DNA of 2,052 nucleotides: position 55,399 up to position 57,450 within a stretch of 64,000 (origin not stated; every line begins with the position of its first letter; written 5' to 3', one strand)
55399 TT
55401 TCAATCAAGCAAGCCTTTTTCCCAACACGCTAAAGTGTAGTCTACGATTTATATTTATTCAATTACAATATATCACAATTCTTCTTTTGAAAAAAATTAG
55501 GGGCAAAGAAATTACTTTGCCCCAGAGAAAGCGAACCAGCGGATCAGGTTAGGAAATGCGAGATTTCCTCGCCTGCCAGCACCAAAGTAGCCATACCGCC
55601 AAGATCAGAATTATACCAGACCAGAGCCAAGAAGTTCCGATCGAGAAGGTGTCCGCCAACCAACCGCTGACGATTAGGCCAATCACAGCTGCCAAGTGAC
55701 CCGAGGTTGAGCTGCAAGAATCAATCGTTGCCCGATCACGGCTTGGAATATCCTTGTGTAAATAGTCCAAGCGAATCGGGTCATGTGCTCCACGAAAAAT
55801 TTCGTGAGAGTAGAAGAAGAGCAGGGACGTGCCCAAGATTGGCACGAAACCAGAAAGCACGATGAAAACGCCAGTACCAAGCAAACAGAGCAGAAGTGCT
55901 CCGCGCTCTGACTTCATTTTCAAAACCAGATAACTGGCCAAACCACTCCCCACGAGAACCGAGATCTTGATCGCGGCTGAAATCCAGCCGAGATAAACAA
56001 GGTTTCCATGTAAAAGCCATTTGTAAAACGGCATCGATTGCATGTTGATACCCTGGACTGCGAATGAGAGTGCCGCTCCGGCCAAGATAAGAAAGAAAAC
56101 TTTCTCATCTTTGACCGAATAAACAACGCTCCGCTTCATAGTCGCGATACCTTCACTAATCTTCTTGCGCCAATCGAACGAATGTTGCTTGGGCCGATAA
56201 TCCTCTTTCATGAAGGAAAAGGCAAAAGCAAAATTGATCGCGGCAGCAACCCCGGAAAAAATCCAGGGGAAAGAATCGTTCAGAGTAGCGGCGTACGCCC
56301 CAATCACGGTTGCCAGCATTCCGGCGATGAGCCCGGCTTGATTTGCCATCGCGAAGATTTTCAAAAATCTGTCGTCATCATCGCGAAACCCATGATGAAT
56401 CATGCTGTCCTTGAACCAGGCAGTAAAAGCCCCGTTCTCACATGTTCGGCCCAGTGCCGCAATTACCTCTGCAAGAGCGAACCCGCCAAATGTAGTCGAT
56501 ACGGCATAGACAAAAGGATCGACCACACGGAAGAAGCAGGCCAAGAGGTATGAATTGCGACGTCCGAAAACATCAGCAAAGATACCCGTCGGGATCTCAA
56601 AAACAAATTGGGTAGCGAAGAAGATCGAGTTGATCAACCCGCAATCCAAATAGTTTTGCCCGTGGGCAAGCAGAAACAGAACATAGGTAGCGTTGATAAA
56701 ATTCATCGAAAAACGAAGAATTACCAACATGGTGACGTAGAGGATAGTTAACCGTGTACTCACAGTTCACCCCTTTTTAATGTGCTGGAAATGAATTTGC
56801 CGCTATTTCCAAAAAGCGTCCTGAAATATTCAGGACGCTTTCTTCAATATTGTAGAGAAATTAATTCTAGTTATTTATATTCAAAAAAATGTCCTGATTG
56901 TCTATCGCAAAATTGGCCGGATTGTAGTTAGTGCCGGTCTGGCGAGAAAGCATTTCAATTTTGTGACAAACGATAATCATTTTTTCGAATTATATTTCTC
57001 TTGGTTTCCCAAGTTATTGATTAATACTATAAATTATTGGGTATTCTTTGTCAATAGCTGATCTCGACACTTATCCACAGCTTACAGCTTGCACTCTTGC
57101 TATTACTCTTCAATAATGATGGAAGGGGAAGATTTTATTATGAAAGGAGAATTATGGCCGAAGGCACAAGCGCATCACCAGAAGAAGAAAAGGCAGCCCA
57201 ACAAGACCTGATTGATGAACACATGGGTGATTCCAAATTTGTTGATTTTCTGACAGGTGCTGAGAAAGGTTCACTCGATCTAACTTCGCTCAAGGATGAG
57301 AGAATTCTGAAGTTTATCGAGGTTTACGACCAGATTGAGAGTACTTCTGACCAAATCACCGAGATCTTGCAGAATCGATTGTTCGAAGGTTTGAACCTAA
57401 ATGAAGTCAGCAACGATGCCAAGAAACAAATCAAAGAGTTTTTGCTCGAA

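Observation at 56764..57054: Promoter-to-terminator ~200-nt leader with anti-terminator potential directly upstream of the MFS transporter: candidate riboswitch, attenuator or sRNA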

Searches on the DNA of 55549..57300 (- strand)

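Call 4: search_rna_families(source=window, start=56600, end=57300, threshold=evalue, max_evalue=10, show_alignments=3)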
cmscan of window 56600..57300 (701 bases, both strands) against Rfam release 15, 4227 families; matches with E-value up to 10: 13.
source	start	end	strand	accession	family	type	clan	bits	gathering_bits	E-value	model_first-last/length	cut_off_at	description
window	56809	57003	-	RF02452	ncr1575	Gene; sRNA;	-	23.3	60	0.56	1-212/212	no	Bacillus sRNA ncr1575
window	56810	56968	-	RF02376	antisense_SR1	Gene; sRNA;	-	20.9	45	0.089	1-210/210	no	SR1 sRNA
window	56811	56973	-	RF04184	BTnc060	Gene; sRNA;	-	19.7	228.9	1.4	1-213/213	no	Bacteroides sRNA BTnc060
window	56795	56889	-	RF02317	TtnuHACA10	Gene; snRNA; snoRNA; HACA-box;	-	19.2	100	6.7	1-104/104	no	Tetrahymena snoRNA TtnuHACA10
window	56924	57036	+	RF02535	ODC_IRES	Cis-reg; IRES;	-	18.9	44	2.5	1-142/142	no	ODC internal ribosome entry site (IRES)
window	56830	56900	-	RF02427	SpF10_sRNA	Gene; sRNA;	-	18.5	60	1.2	1-57/57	no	Streptococcus sRNA SpF10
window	56879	56990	-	RF00885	MIR821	Gene; miRNA;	-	18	249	0.66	80-196/275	no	MIR821 microRNA precursor family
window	56802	56852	-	RF00885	MIR821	Gene; miRNA;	-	15.2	249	2.8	1-275/275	no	MIR821 microRNA precursor family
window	56809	56881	+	RF01858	RsaF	Gene; sRNA;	-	15.2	60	5.7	1-119/119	no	RNA Staph. aureus F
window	56824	56910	-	RF02411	snoR138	Gene; snRNA; snoRNA; HACA-box;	-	14.5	44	4.5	1-154/154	no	Small nucleolar RNA snoR138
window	57211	57268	+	RF01125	sR4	Gene; snRNA; snoRNA; CD-box;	-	13.1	50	2.9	1-56/56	no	Small nucleolar RNA sR4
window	57178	57232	+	RF01128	sR43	Gene; snRNA; snoRNA; CD-box;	-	12.5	45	1.9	1-56/56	no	Small nucleolar RNA sR42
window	56807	56866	-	RF01473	rli41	Gene; sRNA;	-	12.2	55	7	1-494/494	no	Listeria sRNA rli41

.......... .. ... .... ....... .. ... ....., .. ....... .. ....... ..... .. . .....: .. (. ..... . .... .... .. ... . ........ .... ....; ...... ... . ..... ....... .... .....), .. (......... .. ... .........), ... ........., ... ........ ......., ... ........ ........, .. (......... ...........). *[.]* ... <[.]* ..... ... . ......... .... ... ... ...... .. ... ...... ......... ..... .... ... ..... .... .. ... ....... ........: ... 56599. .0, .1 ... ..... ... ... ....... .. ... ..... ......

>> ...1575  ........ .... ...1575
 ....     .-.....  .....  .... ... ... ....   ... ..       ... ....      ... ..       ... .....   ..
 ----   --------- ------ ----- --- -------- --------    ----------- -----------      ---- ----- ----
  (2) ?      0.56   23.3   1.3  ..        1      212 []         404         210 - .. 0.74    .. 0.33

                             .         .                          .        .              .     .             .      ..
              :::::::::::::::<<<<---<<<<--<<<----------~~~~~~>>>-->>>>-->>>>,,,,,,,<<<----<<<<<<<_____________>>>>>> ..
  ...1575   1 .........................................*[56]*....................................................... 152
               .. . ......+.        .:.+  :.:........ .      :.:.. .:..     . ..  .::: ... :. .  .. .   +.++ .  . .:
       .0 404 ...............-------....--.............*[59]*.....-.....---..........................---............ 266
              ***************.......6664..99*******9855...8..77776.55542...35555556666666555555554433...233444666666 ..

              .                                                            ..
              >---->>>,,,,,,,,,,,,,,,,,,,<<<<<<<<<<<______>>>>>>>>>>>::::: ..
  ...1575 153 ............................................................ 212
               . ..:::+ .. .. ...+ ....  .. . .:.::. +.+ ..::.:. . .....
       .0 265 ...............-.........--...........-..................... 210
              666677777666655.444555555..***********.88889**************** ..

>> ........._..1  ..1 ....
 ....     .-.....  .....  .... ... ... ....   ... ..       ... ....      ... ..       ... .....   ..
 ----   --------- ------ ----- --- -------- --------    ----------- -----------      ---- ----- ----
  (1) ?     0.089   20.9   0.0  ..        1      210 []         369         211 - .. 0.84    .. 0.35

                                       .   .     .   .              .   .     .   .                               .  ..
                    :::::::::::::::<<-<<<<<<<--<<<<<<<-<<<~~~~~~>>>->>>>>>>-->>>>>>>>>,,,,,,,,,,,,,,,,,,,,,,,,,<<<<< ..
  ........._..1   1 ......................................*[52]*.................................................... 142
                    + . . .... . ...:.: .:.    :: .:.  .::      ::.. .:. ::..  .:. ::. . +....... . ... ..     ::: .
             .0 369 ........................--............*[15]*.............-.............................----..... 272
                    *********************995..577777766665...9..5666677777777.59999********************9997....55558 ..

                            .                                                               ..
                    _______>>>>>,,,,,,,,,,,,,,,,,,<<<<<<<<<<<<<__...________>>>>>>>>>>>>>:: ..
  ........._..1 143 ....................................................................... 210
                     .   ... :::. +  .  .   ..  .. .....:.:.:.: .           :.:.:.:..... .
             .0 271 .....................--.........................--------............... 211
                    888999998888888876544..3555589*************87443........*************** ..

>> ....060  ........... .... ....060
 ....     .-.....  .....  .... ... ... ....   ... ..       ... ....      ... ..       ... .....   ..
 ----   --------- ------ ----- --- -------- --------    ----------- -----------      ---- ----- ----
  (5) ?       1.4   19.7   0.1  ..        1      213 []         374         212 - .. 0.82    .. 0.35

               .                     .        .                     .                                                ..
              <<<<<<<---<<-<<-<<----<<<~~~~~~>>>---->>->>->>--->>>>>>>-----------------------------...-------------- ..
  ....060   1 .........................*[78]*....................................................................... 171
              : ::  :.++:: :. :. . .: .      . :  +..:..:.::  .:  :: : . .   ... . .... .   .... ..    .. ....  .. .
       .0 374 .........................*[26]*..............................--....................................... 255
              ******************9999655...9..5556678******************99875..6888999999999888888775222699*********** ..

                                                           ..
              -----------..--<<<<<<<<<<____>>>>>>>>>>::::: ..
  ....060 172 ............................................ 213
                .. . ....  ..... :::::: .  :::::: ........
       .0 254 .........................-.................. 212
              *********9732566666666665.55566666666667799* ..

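Call 57: search_rna_families(sources=[L083, L011, L015, L017, L025, L029, L031, L036, L040, L046, L055, L067, L090, L101, L142, L169, L007, L002, L064, L047], threshold=gathering)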
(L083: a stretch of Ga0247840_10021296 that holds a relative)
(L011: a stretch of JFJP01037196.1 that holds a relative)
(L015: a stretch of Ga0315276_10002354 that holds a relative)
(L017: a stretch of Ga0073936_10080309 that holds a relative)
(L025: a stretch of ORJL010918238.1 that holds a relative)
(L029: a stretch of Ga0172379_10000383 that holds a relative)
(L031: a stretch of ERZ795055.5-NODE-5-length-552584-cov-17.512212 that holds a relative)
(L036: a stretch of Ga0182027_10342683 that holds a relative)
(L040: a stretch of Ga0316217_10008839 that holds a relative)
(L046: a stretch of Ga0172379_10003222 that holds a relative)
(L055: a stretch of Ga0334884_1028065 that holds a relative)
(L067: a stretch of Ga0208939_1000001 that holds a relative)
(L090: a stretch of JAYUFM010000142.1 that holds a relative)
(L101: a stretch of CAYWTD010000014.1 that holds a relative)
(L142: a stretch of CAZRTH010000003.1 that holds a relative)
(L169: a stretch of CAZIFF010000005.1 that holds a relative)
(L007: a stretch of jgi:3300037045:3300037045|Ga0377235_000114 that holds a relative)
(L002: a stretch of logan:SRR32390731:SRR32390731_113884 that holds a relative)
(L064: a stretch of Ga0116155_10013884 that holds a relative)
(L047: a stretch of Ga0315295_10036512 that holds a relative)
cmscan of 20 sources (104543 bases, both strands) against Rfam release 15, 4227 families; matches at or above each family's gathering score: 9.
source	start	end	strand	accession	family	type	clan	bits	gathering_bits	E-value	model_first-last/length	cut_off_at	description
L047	1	931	+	RF02541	LSU_rRNA_bacteria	Gene; rRNA;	CL00112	900.9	50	1.4e-293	1975-2925/2925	5'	Bacterial large subunit ribosomal RNA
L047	1103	1214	+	RF00001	5S_rRNA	Gene; rRNA;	CL00113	81.9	38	1.2e-15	1-120/120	no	5S ribosomal RNA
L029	1698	1771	+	RF00005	tRNA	Gene; tRNA;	CL00001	68.1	29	1.7e-12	1-71/71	no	tRNA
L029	3872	3943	-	RF00005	tRNA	Gene; tRNA;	CL00001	62.9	29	4.5e-11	1-71/71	no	tRNA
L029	1951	2034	+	RF00005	tRNA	Gene; tRNA;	CL00001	60.2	29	2.6e-10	1-71/71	no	tRNA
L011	1868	1940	-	RF00005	tRNA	Gene; tRNA;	CL00001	58.5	29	7.5e-10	1-71/71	no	tRNA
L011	392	473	+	RF00005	tRNA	Gene; tRNA;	CL00001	57.2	29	1.7e-09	1-71/71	no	tRNA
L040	745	816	+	RF00005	tRNA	Gene; tRNA;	CL00001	53.2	29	2.2e-08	1-71/71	no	tRNA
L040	4646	4686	+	RF00005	tRNA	Gene; tRNA;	CL00001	29.6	29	0.066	1-40/71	3'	tRNA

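Call 70: build_rna_model(alignment_id=A3, structure=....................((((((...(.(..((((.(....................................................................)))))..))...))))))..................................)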
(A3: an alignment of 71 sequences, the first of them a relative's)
Model R1 built from alignment A3 (71 sequences, 160 columns); structure: as given.
model positions 110; base pairs 13; branch points 0; effective number of sequences 52.16; information 0.59 bits per position. Calibrated on 0.2 Mb of random sequence (short: E-values are rough).
structure used (alignment columns):
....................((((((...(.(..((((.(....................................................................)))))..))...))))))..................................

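Call 71: search_with_rna_model(model_id=R1, source=window, max_evalue=10, show_alignments=1)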
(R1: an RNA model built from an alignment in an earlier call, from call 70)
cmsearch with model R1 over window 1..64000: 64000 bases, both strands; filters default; matches with E-value up to 10: 0.
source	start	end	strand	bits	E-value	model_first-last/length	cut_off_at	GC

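Call 72: search_with_rna_model(model_id=R1, sources=[L083, L003, L011, L012, L017, L019, L024, L025, L032, L034, L037, L043, L045, L047, L054, L056, L057, L065, L068, L071, L073, L077, L078, L079, L081, L082, L087, L088, L089, L092, L097, L099, L100, L103, L105, L106, L111, L112, L115, L116, L125, L126, L127, L129, L135, L137, L139, L140, L141, L144, L145, L146, L147, L150, L151, L156, L161, L162, L164, L165, L166], max_evalue=0.01)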
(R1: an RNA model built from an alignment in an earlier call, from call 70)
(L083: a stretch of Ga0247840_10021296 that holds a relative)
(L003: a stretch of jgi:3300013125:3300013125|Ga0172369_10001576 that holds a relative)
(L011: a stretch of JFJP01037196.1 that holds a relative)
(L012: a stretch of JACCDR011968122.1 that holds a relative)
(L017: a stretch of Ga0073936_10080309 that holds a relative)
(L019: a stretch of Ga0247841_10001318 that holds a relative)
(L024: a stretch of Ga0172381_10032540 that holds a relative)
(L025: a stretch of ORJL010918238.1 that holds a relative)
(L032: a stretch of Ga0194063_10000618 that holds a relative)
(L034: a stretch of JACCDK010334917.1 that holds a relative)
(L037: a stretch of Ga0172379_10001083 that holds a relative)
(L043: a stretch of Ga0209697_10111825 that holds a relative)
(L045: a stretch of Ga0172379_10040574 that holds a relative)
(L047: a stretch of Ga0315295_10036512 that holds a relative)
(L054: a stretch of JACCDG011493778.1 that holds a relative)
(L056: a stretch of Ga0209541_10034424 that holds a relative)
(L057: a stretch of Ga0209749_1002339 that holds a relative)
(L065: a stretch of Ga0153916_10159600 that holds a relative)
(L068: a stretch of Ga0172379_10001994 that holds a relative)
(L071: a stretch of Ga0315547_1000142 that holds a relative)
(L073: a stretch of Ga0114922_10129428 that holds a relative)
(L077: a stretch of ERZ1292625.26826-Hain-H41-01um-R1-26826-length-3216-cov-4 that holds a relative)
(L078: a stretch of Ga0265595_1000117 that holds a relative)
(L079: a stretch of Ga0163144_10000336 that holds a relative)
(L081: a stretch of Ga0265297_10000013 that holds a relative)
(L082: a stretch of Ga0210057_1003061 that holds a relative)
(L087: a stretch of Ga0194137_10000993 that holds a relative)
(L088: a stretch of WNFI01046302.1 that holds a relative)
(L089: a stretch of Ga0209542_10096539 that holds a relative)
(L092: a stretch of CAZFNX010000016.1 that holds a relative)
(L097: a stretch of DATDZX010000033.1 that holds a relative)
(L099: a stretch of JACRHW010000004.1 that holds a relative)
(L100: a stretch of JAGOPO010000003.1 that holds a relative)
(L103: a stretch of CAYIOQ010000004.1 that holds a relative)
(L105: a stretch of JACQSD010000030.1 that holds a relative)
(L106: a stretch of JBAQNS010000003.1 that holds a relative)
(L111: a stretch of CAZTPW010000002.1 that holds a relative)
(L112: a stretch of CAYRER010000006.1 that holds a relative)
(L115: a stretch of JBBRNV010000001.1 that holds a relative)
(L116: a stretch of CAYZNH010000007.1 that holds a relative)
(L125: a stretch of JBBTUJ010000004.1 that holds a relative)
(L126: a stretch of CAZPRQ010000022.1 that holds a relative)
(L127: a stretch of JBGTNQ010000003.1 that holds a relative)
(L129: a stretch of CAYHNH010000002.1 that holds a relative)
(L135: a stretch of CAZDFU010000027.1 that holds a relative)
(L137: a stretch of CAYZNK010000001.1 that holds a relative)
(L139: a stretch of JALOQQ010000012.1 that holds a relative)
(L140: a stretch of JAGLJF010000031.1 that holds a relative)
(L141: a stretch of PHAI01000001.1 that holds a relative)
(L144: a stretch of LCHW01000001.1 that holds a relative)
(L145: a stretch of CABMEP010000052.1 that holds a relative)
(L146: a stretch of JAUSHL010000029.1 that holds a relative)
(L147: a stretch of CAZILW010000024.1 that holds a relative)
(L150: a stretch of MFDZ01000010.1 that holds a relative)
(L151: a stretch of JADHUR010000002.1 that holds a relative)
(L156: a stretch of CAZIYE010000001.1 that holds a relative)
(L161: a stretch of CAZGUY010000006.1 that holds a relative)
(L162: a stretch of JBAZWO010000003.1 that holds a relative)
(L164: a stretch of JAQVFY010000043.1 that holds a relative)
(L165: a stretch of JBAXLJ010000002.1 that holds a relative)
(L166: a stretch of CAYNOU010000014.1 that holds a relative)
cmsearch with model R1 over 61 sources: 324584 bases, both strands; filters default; matches with E-value up to 0.01: 30.
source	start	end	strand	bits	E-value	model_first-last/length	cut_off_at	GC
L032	2250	2370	+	85.2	2.9e-15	1-110/110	no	0.35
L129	2338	2447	+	79.8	4.4e-14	1-110/110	no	0.43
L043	231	334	+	78.5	8.5e-14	1-110/110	no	0.41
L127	2281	2382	+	77.8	1.2e-13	1-110/110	no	0.38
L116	2341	2448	+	77.1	1.8e-13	1-110/110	no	0.33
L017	904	1007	+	76.3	2.6e-13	1-110/110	no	0.31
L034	2281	2381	+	76.2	2.8e-13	1-110/110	no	0.48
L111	2341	2445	+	68.7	1.2e-11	1-110/110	no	0.39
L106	2279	2380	+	66.9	3.1e-11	1-110/110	no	0.39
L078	2263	2377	+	66.2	4.2e-11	1-110/110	no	0.36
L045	2328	2432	+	62.3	3.2e-10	1-110/110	no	0.39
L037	2349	2455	+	59.3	1.4e-09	1-110/110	no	0.33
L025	2300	2395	+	58.2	2.4e-09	1-110/110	no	0.36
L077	2177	2278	+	58.1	2.6e-09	1-110/110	no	0.42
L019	288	398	+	52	5.7e-08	1-110/110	no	0.33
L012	2359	2442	+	50.4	1.3e-07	1-110/110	no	0.38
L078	2253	2368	-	48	4.2e-07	1-110/110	no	0.35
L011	2325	2425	+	44.8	2.1e-06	1-110/110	no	0.3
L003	2842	2959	+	44.4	2.7e-06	1-110/110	no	0.39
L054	2356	2442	+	43.5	4.2e-06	1-110/110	no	0.41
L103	912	1007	+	43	5.4e-06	1-110/110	no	0.34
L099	2354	2449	+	42.4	7.2e-06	1-110/110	no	0.35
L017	898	998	-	41.6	1.1e-05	1-110/110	no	0.32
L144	2217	2334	+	35.2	0.00028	1-110/110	no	0.44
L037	2355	2435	-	35.1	0.00028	12-95/110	no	0.3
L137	2348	2456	+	34.5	0.00039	1-110/110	no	0.4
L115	2282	2390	+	34.4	0.0004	1-110/110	no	0.32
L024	1646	1749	+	33.9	0.00054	1-110/110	no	0.33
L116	2336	2439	-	28.5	0.0082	1-110/110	no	0.33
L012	2357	2431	-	28.2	0.0092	1-110/110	no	0.4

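Call 73: search_with_rna_model(model_id=R1, source=window, start=56500, end=57300, filters=off, max_evalue=10, show_alignments=1)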
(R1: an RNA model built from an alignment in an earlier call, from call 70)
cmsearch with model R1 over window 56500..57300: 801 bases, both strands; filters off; matches with E-value up to 10: 6.
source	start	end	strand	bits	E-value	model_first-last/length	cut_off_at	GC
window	56830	56897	-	14.4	0.025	16-86/110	no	0.26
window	56830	56897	+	11.6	0.1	16-86/110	no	0.26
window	56954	56985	+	7.5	0.81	1-110/110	no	0.22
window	57104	57154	-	4.7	3.3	22-80/110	no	0.29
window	57104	57139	+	3.2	7.1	1-110/110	no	0.31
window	57013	57056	-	2.7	9.2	25-79/110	no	0.2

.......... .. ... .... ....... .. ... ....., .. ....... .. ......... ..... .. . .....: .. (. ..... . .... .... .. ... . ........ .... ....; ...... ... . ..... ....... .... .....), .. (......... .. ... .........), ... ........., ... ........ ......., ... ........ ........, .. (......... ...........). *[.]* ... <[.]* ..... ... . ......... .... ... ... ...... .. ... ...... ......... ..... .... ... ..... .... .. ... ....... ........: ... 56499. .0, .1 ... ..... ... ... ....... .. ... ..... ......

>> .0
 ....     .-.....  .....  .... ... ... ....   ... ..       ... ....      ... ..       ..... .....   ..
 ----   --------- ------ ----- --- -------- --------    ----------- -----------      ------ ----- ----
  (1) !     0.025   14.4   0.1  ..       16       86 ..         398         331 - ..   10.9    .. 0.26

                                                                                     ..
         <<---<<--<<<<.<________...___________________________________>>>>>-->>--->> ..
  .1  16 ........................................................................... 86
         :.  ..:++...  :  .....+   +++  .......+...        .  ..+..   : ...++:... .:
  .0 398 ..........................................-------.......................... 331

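Call 74: search_with_rna_model(model_id=R1, source=L083, filters=off, max_evalue=10, show_alignments=1)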
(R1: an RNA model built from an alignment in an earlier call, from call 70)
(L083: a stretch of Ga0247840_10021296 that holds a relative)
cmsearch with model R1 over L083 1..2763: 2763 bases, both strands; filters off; matches with E-value up to 10: 4.
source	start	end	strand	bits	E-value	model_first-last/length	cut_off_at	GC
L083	2338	2452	+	15.1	0.059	1-110/110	no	0.35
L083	2349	2433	-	13.9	0.11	13-89/110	no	0.31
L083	2238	2279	+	5.8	6.6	1-110/110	no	0.17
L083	2110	2134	-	5.5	7.8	1-110/110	no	0.2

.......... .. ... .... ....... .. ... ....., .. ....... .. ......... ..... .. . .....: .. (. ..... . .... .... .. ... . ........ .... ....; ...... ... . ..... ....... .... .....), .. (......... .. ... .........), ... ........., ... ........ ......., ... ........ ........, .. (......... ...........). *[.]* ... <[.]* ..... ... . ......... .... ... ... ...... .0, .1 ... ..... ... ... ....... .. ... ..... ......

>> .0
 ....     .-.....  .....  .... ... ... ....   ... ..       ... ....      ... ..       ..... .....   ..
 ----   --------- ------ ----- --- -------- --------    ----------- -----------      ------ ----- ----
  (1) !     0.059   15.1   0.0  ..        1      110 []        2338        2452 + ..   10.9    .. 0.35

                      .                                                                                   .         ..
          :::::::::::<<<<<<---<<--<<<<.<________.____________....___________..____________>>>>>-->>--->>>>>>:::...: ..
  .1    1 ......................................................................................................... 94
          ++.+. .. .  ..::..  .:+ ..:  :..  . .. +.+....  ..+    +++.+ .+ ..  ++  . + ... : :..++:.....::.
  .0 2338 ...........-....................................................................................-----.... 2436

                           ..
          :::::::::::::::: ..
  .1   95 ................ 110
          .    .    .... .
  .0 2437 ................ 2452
